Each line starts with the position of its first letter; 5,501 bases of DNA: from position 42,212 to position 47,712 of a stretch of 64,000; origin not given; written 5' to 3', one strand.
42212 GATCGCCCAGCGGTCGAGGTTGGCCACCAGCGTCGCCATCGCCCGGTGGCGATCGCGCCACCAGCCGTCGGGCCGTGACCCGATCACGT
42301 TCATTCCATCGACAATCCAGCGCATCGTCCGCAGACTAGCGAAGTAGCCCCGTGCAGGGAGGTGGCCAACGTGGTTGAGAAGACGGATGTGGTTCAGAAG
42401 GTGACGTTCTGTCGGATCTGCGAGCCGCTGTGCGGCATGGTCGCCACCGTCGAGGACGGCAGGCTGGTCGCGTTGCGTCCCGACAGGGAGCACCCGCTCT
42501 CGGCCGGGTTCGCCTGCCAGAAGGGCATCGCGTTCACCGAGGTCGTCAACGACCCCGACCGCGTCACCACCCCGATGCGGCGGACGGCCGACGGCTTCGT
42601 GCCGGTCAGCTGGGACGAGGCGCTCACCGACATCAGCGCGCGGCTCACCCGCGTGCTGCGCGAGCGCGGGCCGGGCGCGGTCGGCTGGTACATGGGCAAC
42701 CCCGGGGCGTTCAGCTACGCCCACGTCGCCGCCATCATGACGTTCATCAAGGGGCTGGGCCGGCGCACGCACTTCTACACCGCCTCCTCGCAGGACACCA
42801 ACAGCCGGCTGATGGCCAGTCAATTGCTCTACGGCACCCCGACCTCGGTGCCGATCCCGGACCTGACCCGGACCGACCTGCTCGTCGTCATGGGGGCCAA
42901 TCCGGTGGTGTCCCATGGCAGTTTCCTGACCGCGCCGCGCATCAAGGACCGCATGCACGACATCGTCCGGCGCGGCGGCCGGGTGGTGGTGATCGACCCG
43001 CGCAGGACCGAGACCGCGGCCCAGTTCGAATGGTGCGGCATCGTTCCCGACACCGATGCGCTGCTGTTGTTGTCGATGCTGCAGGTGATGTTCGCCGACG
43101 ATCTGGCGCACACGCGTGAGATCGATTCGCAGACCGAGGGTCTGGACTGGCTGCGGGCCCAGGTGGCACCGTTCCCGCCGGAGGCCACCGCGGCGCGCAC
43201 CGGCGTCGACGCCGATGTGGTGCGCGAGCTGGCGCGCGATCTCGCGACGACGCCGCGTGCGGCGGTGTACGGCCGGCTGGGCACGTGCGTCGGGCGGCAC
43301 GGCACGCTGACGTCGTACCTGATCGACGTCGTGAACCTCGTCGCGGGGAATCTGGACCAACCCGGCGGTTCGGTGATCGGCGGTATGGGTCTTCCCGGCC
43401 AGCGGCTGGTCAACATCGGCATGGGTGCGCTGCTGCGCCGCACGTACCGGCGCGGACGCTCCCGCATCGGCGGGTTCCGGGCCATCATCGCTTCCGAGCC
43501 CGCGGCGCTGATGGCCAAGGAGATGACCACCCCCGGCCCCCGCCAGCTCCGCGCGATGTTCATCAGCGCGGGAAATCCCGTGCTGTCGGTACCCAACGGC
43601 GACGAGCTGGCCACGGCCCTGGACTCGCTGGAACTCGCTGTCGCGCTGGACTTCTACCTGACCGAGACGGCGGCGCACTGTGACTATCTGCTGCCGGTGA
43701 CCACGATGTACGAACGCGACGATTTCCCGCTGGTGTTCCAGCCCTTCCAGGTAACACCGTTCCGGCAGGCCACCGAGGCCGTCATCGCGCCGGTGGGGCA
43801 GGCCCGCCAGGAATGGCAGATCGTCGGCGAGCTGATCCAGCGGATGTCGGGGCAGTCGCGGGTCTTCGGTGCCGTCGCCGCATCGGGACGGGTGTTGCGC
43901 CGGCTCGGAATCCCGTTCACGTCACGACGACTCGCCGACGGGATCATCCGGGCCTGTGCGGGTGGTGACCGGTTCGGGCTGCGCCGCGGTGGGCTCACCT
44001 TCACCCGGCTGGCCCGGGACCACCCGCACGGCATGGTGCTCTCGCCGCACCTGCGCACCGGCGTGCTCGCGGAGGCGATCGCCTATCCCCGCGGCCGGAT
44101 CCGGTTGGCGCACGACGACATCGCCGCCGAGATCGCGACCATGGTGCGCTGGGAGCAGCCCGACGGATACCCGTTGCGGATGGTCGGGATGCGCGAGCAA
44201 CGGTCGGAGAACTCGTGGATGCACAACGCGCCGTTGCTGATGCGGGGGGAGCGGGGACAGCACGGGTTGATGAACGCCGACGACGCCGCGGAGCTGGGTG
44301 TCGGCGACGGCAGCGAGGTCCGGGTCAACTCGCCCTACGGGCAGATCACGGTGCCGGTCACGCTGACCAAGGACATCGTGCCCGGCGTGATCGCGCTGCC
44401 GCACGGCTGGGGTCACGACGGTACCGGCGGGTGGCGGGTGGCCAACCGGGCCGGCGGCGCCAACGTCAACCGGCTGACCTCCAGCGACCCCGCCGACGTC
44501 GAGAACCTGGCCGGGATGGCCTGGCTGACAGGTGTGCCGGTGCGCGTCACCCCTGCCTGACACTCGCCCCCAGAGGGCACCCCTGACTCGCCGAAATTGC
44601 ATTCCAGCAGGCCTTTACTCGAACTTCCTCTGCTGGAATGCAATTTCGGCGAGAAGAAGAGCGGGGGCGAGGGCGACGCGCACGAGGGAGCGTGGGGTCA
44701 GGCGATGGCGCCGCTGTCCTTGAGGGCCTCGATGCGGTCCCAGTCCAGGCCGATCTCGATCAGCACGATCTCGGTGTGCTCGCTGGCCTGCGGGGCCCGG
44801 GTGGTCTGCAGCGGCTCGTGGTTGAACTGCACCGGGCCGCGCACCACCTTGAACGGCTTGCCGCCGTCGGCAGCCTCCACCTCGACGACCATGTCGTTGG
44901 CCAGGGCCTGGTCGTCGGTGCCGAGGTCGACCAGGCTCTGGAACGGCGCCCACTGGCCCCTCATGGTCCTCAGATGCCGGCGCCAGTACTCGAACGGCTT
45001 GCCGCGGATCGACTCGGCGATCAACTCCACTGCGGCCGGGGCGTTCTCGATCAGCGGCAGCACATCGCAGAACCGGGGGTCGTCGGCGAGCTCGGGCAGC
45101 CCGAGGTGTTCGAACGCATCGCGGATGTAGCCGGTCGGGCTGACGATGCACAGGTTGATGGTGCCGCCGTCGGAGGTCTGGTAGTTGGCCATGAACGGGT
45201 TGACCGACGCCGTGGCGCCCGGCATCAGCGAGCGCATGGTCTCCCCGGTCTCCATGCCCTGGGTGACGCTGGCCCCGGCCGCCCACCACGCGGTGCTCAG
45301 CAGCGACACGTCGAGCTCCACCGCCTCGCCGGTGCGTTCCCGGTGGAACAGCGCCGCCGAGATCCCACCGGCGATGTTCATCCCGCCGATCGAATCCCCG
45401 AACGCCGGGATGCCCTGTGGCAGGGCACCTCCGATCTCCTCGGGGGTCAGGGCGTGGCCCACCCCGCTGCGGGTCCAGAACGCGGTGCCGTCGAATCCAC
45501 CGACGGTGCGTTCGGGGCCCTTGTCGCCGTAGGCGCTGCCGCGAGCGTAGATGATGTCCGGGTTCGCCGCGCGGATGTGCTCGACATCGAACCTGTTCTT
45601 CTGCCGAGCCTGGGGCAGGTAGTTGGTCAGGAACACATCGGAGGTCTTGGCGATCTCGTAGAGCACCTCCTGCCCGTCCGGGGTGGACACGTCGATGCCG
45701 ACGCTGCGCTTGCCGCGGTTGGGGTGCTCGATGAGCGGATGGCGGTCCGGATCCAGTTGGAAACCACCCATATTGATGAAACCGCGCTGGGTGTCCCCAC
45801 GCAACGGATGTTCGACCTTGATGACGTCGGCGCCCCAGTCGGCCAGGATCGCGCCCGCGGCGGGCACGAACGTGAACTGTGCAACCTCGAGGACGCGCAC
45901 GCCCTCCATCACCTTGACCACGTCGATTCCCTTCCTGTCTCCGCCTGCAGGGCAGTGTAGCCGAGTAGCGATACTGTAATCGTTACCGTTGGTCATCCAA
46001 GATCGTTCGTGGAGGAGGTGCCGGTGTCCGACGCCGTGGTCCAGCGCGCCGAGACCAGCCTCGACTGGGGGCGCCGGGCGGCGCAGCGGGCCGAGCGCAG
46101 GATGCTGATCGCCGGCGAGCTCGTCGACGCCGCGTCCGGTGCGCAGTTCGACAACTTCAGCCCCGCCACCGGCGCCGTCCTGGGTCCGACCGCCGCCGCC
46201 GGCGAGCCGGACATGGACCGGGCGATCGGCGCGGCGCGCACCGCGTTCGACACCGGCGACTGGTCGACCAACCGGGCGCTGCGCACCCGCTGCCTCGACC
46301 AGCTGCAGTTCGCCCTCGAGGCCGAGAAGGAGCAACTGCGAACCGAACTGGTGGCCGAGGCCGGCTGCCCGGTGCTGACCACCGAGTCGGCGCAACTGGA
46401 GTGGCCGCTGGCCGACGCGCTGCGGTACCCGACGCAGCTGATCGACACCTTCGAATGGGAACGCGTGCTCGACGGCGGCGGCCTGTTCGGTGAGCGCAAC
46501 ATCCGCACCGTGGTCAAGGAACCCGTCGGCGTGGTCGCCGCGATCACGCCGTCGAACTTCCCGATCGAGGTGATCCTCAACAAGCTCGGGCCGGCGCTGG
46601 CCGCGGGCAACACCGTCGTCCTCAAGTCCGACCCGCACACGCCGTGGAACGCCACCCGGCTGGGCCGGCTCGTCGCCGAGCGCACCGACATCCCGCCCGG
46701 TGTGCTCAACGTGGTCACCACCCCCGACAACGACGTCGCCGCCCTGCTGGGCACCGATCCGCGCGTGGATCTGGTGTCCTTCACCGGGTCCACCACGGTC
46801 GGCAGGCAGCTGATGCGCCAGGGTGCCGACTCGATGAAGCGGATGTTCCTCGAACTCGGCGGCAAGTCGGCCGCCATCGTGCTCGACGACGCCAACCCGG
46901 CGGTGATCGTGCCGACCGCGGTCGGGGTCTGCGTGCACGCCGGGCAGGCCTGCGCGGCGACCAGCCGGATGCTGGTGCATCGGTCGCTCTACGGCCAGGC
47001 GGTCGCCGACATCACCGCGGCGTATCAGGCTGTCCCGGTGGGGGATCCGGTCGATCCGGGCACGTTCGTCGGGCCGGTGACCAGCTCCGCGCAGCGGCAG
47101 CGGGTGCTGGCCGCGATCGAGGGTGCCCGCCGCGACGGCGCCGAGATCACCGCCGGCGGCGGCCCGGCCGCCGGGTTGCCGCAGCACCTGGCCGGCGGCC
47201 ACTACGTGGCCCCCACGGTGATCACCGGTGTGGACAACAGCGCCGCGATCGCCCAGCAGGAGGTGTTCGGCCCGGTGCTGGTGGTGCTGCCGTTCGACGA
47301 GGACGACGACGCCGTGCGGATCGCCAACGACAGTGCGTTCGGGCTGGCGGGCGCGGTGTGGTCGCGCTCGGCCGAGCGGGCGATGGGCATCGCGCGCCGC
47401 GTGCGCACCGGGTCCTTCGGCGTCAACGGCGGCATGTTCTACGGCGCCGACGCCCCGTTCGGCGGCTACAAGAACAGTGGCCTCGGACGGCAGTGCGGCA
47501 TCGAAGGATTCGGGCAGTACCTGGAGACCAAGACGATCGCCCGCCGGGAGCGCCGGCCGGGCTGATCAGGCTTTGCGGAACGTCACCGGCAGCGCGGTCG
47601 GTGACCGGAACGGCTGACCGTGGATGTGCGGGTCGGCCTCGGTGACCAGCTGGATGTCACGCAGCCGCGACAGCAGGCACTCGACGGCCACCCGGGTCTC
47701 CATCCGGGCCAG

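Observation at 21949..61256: Recurrent AT-rich palindrome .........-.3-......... marks promoter regions across the catabolic cluster (candidate regulon)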

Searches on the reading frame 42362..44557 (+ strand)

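Call 10: search_protein_families(library=pfam, proteins=[window:42362-44557:+])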
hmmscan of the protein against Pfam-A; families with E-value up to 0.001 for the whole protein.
window:42362-44557:+ (732 aa): 3 families
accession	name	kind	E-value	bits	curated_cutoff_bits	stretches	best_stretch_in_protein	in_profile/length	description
PF00384.28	Molybdopterin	-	4.7e-37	128.3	24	1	67-493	1-352/353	Molybdopterin oxidoreductase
PF01568.27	Molydop_binding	-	1.8e-20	73.4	26.8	1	605-711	1-98/110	Molydopterin dinucleotide binding domain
PF04879.21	Molybdop_Fe4S4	-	4.2e-09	36.7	22.7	1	14-63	5-54/55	Molybdopterin oxidoreductase Fe4S4 domain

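Call 44: search_protein_families(library=ncbifam, proteins=[window:42362-44557:+], max_evalue=1e-10)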
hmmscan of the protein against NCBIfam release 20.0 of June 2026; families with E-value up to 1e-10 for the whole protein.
window:42362-44557:+ (732 aa): 23 families
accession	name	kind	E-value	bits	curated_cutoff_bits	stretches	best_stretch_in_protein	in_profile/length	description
TIGR01591.1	Fdh-alpha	equivalog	1.1e-61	208.8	666.25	1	15-495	1-478/672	formate dehydrogenase subunit alpha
NF012032.0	PRK15488.1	equivalog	3.8e-49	167.4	694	1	14-496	45-528/759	thiosulfate reductase PhsA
NF041783.2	mnquin_red_QrcB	equivalog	7.6e-48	163.2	440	1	10-485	50-493/695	menaquinone reductase molybdopterin-binding-like subunit QrcB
TIGR00509.1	bisC_fam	subfamily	5.2e-44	150.6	1017.55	1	72-497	64-512/772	molybdopterin guanine dinucleotide-containing S/N-oxide reductase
TIGR02166.1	dmsA_ynfE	subfamily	1e-43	149.5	777.7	2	11-256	43-297/794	DMSO/selenate family reductase complex A subunit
TIGR03479.1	DMSO_red_II_alp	subfamily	1.2e-38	132.8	984.75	1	49-258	102-307/913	molybdopterin-dependent oxidoreductase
NF047855.1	AssmNtatRedNasC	equivalog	2.7e-38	131.7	1100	1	41-501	51-509/708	assimilatory nitrate reductase catalytic subunit NasC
NF041323.1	Nitr_red_NasA_Halo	equivalog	2.6e-29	102.3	1000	1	24-495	7-470/673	assimilatory nitrate reductase NasA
NF041885.1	selenate_YnfE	exception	3.7e-28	97.8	1675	1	51-262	92-310/805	selenate/tellurate reductase subunit YnfE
NF041884.1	selenate_YnfF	exception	1.5e-26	92.5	1650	1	51-261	89-302/798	selenate/tellurate reductase subunit YnfF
NF011682.0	PRK15102.1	equivalog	3.9e-24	84.8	909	1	73-498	114-571/829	trimethylamine-N-oxide reductase TorA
NF011566.1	PRK14990.1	exception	4.5e-23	81.2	1600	1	49-262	101-323/814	dimethylsulfoxide reductase subunit A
NF041714.1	arsenate_red_ArrA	equivalog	7.5e-23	80.6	1600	1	14-338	52-400/848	arsenate respiratory reductase molybdopterin-containing subunit ArrA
TIGR02164.1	torA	equivalog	3.6e-21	75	1465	1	73-496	110-565/824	trimethylamine-N-oxide reductase TorA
TIGR01706.1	NAPA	equivalog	2.7e-19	69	930.55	1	5-197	35-231/830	periplasmic nitrate reductase subunit alpha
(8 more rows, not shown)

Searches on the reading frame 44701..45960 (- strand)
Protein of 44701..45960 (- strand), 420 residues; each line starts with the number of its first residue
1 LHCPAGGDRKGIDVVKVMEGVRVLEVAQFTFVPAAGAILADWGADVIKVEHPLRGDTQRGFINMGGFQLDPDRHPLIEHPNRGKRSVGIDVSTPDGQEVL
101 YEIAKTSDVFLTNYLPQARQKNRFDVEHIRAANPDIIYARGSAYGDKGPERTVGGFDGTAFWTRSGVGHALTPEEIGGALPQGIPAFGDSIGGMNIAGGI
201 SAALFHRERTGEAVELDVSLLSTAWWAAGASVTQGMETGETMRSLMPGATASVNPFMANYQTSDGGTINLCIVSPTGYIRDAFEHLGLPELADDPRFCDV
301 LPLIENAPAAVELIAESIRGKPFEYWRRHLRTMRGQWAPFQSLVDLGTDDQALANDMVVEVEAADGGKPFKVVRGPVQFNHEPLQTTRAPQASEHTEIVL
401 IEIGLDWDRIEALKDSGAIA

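Call 12: search_protein_families(library=pfam, proteins=[window:44701-45960:-], max_evalue=0.01)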
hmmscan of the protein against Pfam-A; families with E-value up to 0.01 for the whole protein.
window:44701-45960:- (420 aa): 1 family
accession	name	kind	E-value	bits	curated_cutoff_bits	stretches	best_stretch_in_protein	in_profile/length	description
PF02515.22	CoA_transf_3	-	5.8e-76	256.4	23.3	1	18-396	1-366/366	CoA-transferase family III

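Call 44: search_protein_families(library=ncbifam, proteins=[window:44701-45960:-], max_evalue=1e-10)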
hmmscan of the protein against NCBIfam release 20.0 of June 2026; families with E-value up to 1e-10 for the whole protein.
window:44701-45960:- (420 aa): 7 families
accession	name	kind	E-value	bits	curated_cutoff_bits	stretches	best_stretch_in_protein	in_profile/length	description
NF052585.1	SucGlutTfsCaiB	equivalog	2e-40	138.6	750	1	18-403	8-388/394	succinate--glutarate CoA-transferase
TIGR03253.1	oxalate_frc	equivalog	2.1e-39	135.4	504.2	2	16-220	2-199/416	formyl-CoA transferase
NF003809.0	PRK05398.1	subfamily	5.7e-39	133.9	442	1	16-220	3-200/416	formyl-CoA transferase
NF008511.0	PRK11430.1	equivalog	3.6e-28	98.7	522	1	18-371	10-352/381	CoA:oxalate CoA-transferase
NF041294.1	Scnl_mescCoAtase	equivalog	3.2e-26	92.4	700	1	17-400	3-380/381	succinyl-CoA:mesaconate CoA-transferase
NF002914.1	PRK03525.1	equivalog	8.1e-21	74.4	413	1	17-419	9-397/400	L-carnitine CoA-transferase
TIGR04253.1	mesacon_CoA_iso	equivalog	6.5e-15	55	725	1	17-220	2-194/403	2-methylfumaryl-CoA isomerase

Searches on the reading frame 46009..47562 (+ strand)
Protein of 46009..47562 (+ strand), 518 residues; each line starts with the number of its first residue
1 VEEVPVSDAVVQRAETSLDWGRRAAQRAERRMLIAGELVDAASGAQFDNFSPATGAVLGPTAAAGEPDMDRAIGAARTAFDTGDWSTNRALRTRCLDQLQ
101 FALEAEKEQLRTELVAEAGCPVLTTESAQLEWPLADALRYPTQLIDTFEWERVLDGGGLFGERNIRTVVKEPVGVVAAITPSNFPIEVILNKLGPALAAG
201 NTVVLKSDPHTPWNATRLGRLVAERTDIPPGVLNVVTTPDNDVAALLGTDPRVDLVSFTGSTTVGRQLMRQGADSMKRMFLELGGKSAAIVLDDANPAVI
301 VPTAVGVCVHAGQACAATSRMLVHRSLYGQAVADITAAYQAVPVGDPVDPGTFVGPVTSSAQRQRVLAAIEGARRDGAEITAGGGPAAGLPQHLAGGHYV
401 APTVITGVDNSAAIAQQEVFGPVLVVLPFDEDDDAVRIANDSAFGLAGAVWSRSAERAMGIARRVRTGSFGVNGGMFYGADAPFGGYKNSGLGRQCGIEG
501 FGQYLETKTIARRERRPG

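Call 10: search_protein_families(library=pfam, proteins=[window:46009-47562:+])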
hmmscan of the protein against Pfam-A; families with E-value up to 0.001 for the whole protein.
window:46009-47562:+ (518 aa): 1 family
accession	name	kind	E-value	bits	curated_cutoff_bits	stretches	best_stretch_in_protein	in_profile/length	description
PF00171.27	Aldedh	-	1.4e-131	439.7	23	1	41-510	4-461/461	Aldehyde dehydrogenase family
